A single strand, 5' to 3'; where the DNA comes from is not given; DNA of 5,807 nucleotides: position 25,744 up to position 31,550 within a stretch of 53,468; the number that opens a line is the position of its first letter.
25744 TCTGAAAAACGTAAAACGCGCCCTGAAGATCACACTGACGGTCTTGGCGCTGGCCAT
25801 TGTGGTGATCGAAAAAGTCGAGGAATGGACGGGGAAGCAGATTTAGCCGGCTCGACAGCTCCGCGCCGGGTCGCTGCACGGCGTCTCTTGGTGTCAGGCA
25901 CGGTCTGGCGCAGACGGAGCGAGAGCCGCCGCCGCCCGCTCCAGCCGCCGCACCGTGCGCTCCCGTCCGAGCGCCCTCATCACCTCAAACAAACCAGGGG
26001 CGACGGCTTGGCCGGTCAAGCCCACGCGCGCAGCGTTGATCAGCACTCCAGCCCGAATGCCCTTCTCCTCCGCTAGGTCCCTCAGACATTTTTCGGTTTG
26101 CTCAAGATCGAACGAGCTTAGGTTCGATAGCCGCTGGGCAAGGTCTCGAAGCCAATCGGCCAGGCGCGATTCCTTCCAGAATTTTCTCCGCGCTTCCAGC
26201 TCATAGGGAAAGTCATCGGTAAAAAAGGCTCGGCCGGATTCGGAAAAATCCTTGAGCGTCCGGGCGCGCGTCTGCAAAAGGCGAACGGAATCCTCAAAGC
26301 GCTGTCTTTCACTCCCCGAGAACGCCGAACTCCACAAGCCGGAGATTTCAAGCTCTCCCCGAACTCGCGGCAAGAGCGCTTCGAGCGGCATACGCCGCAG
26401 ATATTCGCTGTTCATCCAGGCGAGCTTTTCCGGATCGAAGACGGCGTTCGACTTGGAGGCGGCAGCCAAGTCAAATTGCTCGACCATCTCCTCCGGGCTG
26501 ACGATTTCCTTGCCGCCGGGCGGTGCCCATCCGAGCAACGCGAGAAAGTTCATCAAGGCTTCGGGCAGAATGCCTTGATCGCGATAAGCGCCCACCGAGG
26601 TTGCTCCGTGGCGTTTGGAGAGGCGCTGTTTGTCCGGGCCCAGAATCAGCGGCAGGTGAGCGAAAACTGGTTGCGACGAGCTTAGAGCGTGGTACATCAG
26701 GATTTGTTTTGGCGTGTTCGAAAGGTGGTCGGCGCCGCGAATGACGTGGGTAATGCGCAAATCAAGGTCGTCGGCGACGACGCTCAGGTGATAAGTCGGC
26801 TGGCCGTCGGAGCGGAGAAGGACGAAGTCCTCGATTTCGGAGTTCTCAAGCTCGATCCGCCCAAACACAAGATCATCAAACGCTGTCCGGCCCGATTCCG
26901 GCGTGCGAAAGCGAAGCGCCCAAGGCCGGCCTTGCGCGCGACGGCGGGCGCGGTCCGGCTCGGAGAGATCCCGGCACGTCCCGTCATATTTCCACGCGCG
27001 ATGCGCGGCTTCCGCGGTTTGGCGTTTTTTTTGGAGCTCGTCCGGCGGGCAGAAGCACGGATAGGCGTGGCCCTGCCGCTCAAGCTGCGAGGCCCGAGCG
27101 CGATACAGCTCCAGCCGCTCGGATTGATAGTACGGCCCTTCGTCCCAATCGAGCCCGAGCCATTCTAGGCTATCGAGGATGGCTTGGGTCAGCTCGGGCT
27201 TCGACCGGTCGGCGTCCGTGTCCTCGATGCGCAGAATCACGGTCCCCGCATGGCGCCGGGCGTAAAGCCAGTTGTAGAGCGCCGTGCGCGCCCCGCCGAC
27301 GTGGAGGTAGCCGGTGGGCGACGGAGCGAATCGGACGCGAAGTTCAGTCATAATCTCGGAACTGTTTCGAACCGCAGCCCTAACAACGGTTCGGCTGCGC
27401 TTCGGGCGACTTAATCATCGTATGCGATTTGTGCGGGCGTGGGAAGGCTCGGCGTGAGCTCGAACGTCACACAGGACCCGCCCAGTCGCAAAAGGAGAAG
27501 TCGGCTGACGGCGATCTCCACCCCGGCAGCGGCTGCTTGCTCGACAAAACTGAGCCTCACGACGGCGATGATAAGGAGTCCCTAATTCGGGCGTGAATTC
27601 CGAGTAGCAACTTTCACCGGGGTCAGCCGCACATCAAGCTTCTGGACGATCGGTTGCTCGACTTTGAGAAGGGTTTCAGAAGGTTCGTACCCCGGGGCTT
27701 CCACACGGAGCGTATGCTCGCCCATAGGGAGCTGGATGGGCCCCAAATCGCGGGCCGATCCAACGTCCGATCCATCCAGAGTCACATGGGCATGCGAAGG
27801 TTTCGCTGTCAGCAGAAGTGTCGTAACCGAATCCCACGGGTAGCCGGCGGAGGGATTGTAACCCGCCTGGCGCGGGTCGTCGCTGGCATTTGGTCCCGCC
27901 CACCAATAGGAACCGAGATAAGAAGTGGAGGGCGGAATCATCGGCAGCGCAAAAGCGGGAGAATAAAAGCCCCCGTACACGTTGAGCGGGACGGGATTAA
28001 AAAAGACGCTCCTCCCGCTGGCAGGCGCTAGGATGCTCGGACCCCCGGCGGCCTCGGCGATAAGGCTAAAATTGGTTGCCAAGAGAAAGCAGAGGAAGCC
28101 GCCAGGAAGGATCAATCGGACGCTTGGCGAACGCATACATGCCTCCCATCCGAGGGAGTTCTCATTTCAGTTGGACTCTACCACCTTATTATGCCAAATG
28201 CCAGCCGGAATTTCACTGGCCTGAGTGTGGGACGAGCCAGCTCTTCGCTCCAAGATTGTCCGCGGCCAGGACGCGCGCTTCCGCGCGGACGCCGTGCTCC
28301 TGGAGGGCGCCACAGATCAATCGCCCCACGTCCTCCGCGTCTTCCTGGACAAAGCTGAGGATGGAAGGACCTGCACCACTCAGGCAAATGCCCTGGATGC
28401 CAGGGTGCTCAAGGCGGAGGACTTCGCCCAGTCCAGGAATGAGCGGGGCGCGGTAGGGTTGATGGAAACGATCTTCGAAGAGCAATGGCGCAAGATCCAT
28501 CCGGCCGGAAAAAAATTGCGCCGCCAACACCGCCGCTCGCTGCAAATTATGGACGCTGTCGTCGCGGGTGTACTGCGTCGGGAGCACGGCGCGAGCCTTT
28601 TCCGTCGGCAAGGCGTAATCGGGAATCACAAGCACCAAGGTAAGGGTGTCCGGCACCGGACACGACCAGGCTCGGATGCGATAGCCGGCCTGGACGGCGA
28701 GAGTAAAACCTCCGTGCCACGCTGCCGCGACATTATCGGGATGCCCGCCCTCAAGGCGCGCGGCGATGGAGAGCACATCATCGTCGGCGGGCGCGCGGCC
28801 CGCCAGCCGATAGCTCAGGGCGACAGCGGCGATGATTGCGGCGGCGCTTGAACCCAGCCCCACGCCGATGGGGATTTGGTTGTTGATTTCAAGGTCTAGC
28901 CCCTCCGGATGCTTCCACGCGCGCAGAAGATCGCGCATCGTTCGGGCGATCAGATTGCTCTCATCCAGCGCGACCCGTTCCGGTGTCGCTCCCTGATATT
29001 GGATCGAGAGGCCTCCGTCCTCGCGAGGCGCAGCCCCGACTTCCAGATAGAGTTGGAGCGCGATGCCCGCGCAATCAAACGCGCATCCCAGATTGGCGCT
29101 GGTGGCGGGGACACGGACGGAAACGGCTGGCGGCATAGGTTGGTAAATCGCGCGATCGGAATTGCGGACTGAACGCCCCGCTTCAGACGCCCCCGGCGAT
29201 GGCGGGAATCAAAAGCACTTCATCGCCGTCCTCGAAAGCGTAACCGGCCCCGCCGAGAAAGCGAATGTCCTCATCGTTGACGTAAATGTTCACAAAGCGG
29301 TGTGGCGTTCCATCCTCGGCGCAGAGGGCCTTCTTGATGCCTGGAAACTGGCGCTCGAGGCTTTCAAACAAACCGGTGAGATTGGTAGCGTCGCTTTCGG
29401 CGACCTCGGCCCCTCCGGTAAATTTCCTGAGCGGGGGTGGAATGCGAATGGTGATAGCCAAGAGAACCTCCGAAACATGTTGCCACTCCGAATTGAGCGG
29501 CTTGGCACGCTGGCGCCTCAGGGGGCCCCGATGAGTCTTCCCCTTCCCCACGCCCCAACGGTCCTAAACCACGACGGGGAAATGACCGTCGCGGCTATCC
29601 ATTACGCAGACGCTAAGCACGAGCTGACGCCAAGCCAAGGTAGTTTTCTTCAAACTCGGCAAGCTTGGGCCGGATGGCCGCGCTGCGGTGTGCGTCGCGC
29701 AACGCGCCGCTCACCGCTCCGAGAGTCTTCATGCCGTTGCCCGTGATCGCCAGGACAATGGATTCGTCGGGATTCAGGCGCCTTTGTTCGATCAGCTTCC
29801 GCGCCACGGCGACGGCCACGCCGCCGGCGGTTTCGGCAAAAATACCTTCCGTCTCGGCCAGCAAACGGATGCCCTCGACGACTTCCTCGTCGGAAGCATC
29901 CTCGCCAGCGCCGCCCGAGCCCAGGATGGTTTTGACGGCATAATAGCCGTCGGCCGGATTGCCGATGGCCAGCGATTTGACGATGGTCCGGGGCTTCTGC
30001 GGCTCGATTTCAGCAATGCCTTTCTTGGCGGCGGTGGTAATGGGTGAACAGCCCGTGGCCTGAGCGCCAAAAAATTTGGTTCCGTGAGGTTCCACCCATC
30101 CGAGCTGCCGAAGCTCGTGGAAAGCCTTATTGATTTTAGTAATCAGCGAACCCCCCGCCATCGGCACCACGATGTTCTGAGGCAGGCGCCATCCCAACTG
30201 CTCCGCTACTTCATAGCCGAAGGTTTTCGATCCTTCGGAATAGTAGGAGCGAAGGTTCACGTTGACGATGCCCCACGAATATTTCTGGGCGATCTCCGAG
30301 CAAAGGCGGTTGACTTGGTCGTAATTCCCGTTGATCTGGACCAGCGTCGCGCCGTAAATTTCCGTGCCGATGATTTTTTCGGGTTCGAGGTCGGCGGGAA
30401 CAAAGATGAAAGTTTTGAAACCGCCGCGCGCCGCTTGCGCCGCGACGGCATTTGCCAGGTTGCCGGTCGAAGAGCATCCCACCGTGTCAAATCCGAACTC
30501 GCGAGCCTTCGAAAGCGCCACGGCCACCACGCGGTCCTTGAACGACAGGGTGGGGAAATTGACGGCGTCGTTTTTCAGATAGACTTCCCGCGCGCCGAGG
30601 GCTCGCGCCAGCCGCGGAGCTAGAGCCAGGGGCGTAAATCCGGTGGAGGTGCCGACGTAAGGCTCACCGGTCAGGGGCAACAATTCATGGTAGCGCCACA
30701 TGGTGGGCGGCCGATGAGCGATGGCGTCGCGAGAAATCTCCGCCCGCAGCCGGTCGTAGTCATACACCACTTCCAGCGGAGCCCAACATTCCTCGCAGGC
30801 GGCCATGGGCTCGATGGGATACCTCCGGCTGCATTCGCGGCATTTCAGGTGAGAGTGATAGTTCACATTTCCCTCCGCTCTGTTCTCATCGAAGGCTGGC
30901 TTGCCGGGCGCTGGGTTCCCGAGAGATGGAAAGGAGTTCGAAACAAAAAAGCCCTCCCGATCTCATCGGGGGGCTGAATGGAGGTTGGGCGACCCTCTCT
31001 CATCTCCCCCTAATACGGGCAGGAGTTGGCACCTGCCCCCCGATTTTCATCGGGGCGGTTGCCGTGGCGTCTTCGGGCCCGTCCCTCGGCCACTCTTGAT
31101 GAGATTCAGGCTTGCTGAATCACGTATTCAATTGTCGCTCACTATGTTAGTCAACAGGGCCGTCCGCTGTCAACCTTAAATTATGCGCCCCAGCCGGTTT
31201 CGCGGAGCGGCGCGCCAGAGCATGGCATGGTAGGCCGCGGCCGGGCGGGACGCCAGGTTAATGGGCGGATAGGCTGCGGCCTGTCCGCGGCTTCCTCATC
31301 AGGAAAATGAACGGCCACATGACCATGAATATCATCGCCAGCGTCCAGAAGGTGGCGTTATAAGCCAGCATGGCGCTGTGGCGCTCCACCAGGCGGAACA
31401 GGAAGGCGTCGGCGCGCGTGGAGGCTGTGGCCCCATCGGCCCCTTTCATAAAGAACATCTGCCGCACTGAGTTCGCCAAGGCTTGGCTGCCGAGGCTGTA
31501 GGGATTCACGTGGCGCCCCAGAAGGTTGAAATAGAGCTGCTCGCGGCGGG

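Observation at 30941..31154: Unambiguous SAM-I riboswitch with a terminator platform in front of an operon annotated by homology as threonine biosynthesis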

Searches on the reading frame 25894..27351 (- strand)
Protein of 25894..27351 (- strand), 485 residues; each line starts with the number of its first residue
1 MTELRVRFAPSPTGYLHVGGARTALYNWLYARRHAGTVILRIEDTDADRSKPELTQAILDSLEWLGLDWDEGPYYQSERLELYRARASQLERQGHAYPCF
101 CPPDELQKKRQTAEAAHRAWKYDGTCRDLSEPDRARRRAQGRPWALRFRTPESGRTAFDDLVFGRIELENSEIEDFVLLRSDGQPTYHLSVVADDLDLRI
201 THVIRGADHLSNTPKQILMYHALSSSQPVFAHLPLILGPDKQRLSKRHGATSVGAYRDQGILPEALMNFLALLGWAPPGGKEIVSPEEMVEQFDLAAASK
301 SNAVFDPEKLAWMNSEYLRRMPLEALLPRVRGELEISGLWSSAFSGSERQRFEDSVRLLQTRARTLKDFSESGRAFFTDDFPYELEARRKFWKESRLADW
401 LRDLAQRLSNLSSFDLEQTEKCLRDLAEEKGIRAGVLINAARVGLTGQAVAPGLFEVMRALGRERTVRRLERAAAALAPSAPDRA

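Call 5: search_protein_families(library=pfam, proteins=[window:25894-27351:-])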
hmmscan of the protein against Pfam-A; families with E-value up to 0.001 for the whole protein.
window:25894-27351:- (485 aa): 2 families
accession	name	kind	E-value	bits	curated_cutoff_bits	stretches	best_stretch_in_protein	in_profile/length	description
PF00749.27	tRNA-synt_1c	-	8.6e-106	353.8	23.4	1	4-312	2-314/314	tRNA synthetases class I (E and Q), catalytic domain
PF19269.4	Anticodon_2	-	2e-29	103.3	23.6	1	345-473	10-140/141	Anticodon binding domain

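Call 6: search_protein_families(library=ncbifam, proteins=[window:25894-27351:-])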
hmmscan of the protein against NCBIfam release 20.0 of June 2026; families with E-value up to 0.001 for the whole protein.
window:25894-27351:- (485 aa): 10 families
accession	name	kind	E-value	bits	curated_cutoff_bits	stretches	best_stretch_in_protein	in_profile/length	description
TIGR00464.1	gltX_bact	equivalog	2.6e-157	524.5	289.95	1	4-472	2-465/470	glutamate--tRNA ligase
NF004315.1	PRK05710.1-4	equivalog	4.4e-79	265.8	250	1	7-268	2-272/274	tRNA glutamyl-Q(34) synthetase GluQRS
TIGR03838.1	queuosine_YadB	equivalog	2.3e-78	263.4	276.7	1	5-282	2-264/272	tRNA glutamyl-Q(34) synthetase GluQRS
NF004314.0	PRK05710.1-3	equivalog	4.8e-74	249.4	256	1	5-293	8-278/297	tRNA glutamyl-Q(34) synthetase GluQRS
NF004313.0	PRK05710.1-2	equivalog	2.8e-63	213.9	380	1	3-266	4-264/299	tRNA glutamyl-Q(34) synthetase GluQRS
NF004312.0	PRK05710.1-1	equivalog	1.4e-45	156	453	1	7-266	17-259/306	tRNA glutamyl-Q(34) synthetase GluQRS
NF003169.0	PRK04156.1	equivalog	2.8e-41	141.8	516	1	3-232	101-328/567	glutamate--tRNA ligase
TIGR00463.1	gltX_arch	equivalog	1.9e-38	132.4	401.75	1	3-233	93-319/560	glutamate--tRNA ligase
NF011291.0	PRK14703.1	equivalog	4.5e-24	84.7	681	1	4-122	32-150/769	glutamine--tRNA ligase/YqeY domain fusion protein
TIGR00440.1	glnS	equivalog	2.4e-21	76.2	425.8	1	5-122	2-119/524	glutamine--tRNA ligase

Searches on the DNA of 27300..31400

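Call 61: search_rna_families(source=window, start=27300, end=31400, threshold=evalue, max_evalue=1)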
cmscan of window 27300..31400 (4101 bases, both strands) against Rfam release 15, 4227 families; matches with E-value up to 1: 2.
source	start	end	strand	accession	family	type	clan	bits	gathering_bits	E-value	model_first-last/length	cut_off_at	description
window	30997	31105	-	RF00162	SAM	Cis-reg; riboswitch;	CL00012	82.9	44.4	3e-19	1-108/108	no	SAM riboswitch aptamer (S box leader)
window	29729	29837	-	RF01225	ACA64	Gene; snRNA; snoRNA; HACA-box;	-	19.1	35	0.78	1-128/128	no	Small nucleolar RNA ACA64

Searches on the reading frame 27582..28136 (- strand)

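Call 5: search_protein_families(library=pfam, proteins=[window:27582-28136:-])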
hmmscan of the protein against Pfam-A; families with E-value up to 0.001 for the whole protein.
window:27582-28136:- (184 aa): 1 family
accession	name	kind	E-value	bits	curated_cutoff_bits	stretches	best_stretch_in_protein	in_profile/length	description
PF08308.17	PEGA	-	1.4e-09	38.2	20.8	1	105-174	2-70/71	PEGA domain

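Call 6: search_protein_families(library=ncbifam, proteins=[window:27582-28136:-])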
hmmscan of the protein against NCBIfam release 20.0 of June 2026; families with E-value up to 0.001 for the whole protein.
window:27582-28136:- (184 aa): 0 families

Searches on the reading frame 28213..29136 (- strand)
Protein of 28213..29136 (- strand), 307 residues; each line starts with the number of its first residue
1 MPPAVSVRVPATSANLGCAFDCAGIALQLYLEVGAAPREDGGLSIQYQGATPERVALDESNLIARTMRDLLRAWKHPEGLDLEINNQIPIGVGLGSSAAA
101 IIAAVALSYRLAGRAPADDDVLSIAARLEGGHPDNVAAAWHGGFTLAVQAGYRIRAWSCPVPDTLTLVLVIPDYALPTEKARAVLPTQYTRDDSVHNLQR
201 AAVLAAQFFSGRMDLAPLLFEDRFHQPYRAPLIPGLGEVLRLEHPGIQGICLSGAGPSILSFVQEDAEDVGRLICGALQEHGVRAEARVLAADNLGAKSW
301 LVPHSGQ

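Call 5: search_protein_families(library=pfam, proteins=[window:28213-29136:-])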
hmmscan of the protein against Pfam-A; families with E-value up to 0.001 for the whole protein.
window:28213-29136:- (307 aa): 3 families
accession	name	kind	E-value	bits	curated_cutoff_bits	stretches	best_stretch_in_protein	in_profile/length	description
PF00288.32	GHMP_kinases_N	-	4.7e-18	65.6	22.3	1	61-143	1-87/87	GHMP kinases N terminal domain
PF22700.2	MVD-like_N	-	0.00038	20.6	27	1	65-128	67-130/157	Diphosphomevalonate decarboxylase-like N-terminal domain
PF08544.19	GHMP_kinases_C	-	0.00053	20.8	21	0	218-270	16-75/85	GHMP kinases C terminal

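Call 6: search_protein_families(library=ncbifam, proteins=[window:28213-29136:-])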
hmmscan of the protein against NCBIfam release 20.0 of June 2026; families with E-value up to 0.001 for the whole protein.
window:28213-29136:- (307 aa): 9 families
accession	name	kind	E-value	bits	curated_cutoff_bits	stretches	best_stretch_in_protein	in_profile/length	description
TIGR00191.1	thrB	equivalog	1.1e-71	241.2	168.25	1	5-298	1-300/304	homoserine kinase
NF002288.1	PRK01212.1-4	equivalog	1.7e-48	165.2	194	1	7-288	2-292/303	homoserine kinase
NF002870.0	PRK03188.1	equivalog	1.6e-16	59.9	286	1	26-297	42-302/310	4-(cytidine 5'-diphospho)-2-C-methyl-D-erythritol kinase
TIGR01920.1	Shik_kin_archae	equivalog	5.9e-10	39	126.85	1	24-270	20-253/266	shikimate kinase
TIGR00549.1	mevalon_kin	equivalog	1.4e-09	37.9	163.05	1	58-129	61-130/276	mevalonate kinase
NF040726.1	BetaRFA-P_synth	equivalog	2.6e-06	26.8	328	0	42-145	45-148/327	beta-ribofuranosylaminobenzene 5'-phosphate synthase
NF011202.0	PRK14608.1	equivalog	6.9e-06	25.5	204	1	43-214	56-224/294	4-(cytidine 5'-diphospho)-2-C-methyl-D-erythritol kinase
NF003036.0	PRK03926.1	equivalog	7.8e-06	25.2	403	1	64-112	60-108/302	mevalonate kinase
TIGR00144.1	beta_RFAP_syn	subfamily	0.00026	20.3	113.5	0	248-300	272-324/325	beta-ribofuranosylaminobenzene 5'-phosphate synthase family protein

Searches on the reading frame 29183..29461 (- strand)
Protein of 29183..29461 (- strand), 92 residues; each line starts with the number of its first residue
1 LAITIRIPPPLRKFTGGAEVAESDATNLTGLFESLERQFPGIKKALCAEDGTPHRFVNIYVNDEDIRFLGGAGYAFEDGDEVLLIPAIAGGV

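Call 47: search_protein_families(library=ncbifam, proteins=[window:29183-29461:-], max_evalue=1e-8)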
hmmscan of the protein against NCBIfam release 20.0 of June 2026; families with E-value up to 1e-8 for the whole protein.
window:29183-29461:- (92 aa): 2 families
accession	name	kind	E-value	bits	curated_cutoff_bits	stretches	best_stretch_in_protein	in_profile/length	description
TIGR01687.1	moaD_arch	subfamily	1.4e-09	38.3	49.5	1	4-91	2-88/88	MoaD family protein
NF041918.1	SAMP1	equivalog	1.6e-09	38.1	60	1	10-91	8-91/91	ubiquitin-like small modifier protein 1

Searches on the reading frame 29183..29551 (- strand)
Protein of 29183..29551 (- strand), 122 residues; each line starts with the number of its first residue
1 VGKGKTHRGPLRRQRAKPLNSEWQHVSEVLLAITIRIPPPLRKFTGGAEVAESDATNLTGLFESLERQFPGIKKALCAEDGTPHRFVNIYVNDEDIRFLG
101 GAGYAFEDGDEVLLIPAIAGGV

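Call 5: search_protein_families(library=pfam, proteins=[window:29183-29551:-])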
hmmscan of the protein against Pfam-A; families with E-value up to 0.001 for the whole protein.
window:29183-29551:- (122 aa): 1 family
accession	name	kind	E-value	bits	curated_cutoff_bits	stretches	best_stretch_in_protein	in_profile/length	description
PF02597.26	ThiS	-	7e-13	49.4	22.5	1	36-121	2-76/76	ThiS family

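Call 6: search_protein_families(library=ncbifam, proteins=[window:29183-29551:-])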
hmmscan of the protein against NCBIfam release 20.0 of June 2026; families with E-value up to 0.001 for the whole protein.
window:29183-29551:- (122 aa): 2 families
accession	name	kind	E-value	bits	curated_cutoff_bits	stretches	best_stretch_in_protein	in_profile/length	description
NF041918.1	SAMP1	equivalog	3.3e-09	37.2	60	1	40-121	8-91/91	ubiquitin-like small modifier protein 1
TIGR01687.1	moaD_arch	subfamily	3.3e-09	37.1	49.5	1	34-121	2-88/88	MoaD family protein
